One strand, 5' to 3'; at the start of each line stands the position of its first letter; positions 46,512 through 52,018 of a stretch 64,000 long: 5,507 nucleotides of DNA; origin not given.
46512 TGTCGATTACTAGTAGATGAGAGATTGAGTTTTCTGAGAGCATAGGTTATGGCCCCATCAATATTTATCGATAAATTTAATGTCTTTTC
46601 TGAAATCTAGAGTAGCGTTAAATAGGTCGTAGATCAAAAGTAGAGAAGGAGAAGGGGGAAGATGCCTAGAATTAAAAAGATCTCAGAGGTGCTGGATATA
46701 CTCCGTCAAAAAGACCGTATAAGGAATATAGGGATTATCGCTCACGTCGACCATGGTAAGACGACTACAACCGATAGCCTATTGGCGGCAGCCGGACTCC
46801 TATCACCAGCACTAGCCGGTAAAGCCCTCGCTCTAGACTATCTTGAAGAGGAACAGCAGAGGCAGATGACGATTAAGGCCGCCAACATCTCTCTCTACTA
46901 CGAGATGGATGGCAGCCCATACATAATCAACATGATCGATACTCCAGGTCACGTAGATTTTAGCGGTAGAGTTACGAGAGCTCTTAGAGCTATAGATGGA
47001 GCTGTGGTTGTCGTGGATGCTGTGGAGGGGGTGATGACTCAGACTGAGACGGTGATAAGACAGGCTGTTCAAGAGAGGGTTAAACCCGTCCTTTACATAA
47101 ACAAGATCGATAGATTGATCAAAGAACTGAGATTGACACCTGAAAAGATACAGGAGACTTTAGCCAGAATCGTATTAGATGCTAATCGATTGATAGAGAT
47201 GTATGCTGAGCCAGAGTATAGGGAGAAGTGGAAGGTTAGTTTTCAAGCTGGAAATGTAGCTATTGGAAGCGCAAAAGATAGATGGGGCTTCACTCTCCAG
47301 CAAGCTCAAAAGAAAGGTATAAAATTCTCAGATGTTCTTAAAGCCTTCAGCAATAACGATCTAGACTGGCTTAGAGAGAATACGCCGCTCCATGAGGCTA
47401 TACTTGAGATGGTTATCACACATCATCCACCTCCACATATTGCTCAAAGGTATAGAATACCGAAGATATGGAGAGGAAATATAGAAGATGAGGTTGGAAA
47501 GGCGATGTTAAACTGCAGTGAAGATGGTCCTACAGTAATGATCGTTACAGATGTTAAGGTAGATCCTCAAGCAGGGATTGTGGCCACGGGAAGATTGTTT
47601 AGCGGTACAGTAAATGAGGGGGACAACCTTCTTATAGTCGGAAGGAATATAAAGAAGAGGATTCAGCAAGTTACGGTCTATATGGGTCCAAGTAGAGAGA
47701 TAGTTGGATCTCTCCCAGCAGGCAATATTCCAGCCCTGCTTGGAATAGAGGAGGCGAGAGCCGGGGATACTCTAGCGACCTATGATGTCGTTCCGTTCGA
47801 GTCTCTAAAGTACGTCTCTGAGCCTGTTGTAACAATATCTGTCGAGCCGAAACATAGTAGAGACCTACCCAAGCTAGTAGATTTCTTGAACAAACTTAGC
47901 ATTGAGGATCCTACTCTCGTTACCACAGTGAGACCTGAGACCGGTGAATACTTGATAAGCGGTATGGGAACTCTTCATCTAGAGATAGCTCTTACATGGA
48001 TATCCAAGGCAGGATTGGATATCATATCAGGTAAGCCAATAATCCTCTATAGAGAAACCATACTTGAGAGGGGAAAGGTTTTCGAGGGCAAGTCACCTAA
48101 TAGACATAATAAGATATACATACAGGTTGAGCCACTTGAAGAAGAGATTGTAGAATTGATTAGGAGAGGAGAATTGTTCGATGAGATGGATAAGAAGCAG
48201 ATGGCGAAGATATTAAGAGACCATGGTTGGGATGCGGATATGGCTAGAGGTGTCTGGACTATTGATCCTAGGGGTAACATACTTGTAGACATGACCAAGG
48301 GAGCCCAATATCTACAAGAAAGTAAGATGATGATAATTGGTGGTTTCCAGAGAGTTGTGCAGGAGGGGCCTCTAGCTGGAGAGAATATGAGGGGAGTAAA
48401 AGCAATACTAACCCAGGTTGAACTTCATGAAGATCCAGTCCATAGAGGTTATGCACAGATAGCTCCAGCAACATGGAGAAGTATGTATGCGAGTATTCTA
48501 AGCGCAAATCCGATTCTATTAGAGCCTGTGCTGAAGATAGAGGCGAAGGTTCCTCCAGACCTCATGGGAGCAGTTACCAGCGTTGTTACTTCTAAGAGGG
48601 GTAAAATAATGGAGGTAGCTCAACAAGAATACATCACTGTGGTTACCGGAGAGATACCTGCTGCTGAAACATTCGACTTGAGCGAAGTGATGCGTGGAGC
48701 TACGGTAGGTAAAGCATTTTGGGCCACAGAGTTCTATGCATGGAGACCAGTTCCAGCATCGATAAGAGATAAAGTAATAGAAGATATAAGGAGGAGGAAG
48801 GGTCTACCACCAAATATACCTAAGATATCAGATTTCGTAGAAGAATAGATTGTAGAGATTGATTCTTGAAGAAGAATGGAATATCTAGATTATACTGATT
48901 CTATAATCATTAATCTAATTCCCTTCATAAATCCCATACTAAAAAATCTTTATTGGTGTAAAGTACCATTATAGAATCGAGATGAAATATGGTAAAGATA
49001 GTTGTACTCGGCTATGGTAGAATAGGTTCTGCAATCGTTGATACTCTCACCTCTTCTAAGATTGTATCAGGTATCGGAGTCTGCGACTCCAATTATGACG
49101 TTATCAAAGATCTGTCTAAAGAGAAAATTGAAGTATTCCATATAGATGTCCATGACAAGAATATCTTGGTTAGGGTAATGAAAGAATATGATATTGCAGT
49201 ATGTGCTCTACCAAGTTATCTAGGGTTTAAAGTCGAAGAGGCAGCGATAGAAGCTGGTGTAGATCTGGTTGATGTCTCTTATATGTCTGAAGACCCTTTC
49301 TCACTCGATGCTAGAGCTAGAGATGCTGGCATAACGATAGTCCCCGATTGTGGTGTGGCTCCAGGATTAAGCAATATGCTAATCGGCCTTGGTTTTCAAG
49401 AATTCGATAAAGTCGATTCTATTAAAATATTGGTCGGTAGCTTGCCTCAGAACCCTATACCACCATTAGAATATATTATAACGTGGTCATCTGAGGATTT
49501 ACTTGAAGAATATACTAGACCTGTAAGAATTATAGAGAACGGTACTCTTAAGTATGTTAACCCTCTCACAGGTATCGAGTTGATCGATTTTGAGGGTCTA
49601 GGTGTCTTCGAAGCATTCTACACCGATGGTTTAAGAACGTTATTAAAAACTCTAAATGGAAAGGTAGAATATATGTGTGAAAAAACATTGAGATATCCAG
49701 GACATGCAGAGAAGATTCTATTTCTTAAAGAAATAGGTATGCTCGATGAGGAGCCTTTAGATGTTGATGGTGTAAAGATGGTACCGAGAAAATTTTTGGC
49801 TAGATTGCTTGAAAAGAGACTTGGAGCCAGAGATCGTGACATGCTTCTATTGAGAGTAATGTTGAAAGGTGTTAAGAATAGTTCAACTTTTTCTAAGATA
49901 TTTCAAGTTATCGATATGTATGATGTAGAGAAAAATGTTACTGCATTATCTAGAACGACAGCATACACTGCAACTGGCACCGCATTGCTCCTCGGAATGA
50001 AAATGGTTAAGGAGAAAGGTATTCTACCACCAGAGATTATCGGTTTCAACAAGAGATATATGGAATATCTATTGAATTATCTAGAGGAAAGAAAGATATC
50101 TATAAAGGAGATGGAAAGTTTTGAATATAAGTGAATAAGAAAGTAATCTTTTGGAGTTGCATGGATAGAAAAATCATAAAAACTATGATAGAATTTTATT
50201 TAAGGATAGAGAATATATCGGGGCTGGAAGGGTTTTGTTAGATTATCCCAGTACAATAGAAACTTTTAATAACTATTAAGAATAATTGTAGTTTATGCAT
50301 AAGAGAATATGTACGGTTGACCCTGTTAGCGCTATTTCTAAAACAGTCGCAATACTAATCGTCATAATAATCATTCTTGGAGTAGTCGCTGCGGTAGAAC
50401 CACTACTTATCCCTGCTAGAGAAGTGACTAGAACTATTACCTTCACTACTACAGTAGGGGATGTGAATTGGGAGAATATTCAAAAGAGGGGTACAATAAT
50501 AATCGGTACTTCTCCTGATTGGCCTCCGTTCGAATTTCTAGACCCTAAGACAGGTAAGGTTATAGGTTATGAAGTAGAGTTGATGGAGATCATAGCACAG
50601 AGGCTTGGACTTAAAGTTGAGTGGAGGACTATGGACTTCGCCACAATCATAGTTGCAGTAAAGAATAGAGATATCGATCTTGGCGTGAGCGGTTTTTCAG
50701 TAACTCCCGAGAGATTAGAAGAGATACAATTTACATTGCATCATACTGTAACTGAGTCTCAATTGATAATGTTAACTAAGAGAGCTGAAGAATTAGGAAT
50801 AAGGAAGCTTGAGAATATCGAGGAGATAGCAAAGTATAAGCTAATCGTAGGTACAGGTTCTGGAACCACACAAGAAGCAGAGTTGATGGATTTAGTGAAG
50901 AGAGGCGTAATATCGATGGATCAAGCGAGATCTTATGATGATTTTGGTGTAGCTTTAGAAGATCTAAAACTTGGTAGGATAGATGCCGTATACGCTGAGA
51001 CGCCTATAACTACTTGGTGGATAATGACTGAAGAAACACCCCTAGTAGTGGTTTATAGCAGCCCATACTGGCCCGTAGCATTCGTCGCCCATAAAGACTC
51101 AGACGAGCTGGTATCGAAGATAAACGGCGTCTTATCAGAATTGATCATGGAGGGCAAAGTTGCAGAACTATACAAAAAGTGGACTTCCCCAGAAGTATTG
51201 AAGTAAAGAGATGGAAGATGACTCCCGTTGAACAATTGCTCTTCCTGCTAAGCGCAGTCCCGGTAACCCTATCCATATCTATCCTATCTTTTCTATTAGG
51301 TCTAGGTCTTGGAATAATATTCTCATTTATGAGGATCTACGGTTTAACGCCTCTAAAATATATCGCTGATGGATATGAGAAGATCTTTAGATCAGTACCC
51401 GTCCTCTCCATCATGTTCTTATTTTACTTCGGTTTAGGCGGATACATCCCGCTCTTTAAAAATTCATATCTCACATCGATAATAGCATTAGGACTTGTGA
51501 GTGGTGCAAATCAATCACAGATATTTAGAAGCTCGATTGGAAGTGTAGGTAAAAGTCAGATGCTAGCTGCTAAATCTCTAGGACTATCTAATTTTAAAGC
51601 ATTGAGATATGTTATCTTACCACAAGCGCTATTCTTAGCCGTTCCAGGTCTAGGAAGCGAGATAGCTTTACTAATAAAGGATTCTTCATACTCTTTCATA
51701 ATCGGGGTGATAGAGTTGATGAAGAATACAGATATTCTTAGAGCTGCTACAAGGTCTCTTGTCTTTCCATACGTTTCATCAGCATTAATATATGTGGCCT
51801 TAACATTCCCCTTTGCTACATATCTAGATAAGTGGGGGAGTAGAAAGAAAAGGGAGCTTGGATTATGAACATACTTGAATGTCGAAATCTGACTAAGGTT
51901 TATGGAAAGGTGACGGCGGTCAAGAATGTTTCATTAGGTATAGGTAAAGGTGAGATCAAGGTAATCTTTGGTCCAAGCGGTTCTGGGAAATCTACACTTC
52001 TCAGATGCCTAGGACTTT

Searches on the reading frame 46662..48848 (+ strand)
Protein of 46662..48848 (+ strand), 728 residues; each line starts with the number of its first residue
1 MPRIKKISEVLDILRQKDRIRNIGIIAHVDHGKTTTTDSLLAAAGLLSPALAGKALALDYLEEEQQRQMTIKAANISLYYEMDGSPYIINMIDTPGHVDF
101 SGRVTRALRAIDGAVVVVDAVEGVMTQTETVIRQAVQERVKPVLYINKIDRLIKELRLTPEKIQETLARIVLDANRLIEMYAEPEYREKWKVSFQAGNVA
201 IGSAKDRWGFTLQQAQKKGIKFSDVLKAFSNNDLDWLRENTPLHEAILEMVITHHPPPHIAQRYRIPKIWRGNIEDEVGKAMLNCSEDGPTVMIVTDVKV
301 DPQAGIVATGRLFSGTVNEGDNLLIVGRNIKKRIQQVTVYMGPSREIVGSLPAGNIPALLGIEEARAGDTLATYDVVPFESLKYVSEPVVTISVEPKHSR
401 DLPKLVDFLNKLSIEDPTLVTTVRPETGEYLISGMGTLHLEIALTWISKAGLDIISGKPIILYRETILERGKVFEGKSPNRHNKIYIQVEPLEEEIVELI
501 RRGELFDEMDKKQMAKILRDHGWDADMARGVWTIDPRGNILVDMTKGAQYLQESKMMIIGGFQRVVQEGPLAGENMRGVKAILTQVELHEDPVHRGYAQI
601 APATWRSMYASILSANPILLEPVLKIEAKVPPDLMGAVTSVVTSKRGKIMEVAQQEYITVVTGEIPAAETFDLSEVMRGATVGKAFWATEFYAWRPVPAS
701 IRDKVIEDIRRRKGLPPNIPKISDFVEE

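Call 56: search_protein_families(library=pfam, proteins=[window:46662-48848:+], max_evalue=0.001)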
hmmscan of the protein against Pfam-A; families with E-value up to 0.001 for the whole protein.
window:46662-48848:+ (728 aa): 6 families
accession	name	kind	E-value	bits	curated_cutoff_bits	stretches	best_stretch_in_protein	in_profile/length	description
PF00009.33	GTP_EFTU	-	1.7e-53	181.5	26.5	1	19-256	2-187/188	Elongation factor Tu GTP binding domain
PF03764.24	EFG_IV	-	7.8e-25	87.4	24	1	509-616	11-121/121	Elongation factor G, domain IV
PF14492.12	EFG_III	-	9.8e-21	74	27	1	385-453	1-70/75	Elongation Factor G, domain III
PF00679.30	EFG_C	-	2.9e-20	72.5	27.9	1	619-704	2-88/89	Elongation factor G C-terminus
PF03144.31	GTP_EFTU_D2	-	2.3e-13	50.8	30.3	1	305-372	1-73/73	Elongation factor Tu domain 2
PF22042.2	EF-G_D2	-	1.9e-12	47.5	27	1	293-372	4-82/84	Elongation factor G domain 2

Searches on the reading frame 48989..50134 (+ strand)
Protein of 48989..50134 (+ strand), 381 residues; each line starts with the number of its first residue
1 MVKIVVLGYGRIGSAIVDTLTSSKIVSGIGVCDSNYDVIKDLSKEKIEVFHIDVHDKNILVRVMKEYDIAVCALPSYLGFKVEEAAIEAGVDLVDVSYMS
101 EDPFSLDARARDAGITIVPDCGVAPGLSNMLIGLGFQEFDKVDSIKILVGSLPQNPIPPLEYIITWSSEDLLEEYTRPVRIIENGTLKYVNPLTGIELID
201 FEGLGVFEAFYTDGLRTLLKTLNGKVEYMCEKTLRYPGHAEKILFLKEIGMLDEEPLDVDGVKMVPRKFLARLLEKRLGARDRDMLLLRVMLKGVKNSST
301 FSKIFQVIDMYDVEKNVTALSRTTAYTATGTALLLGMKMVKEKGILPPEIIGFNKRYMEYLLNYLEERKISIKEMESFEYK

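Call 57: search_protein_families(library=pfam, proteins=[window:48989-50134:+], max_evalue=0.001)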
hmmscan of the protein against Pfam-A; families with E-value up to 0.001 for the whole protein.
window:48989-50134:+ (381 aa): 5 families
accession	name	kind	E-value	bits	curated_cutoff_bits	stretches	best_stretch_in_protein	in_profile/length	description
PF16653.10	Sacchrp_dh_C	-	1.1e-39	137.6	31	1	122-368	1-263/265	Saccharopine dehydrogenase C-terminal domain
PF03435.24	Sacchrp_dh_NADP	-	3.2e-16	60.3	25.1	1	4-118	1-129/129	Saccharopine dehydrogenase NADP binding domain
PF02254.24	TrkA_N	-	9.5e-08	32.8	23.8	1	4-75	1-71/116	TrkA-N domain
PF05368.20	NmrA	-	2.9e-05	24.2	27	1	4-96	5-93/298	NmrA-like family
PF01408.29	GFO_IDH_MocA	-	0.00021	22.4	24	1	3-106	2-97/120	Oxidoreductase family, NAD-binding Rossmann fold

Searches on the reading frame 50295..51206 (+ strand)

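Call 57: search_protein_families(library=pfam, proteins=[window:50295-51206:+], max_evalue=0.001)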
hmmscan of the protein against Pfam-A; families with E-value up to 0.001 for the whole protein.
window:50295-51206:+ (303 aa): 1 family
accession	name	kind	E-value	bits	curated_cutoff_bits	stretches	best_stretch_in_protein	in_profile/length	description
PF00497.25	SBP_bac_3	-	3.1e-33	114.8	26.4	1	68-297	1-130/132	Bacterial extracellular solute-binding proteins, family 3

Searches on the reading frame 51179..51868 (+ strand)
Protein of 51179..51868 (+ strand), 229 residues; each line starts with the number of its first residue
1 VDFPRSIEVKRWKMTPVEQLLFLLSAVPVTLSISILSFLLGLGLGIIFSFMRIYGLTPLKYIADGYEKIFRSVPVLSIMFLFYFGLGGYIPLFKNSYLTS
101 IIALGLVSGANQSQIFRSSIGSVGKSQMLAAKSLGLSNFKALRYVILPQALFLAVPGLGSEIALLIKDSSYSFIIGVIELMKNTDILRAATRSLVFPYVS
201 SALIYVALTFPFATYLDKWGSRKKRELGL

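Call 57: search_protein_families(library=pfam, proteins=[window:51179-51868:+], max_evalue=0.001)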
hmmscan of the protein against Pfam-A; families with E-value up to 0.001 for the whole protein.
window:51179-51868:+ (229 aa): 1 family
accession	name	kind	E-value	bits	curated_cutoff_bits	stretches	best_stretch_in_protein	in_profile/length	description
PF00528.27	BPD_transp_1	-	1.7e-12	47.9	26.4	1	41-212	1-171/184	Binding-protein-dependent transport system inner membrane component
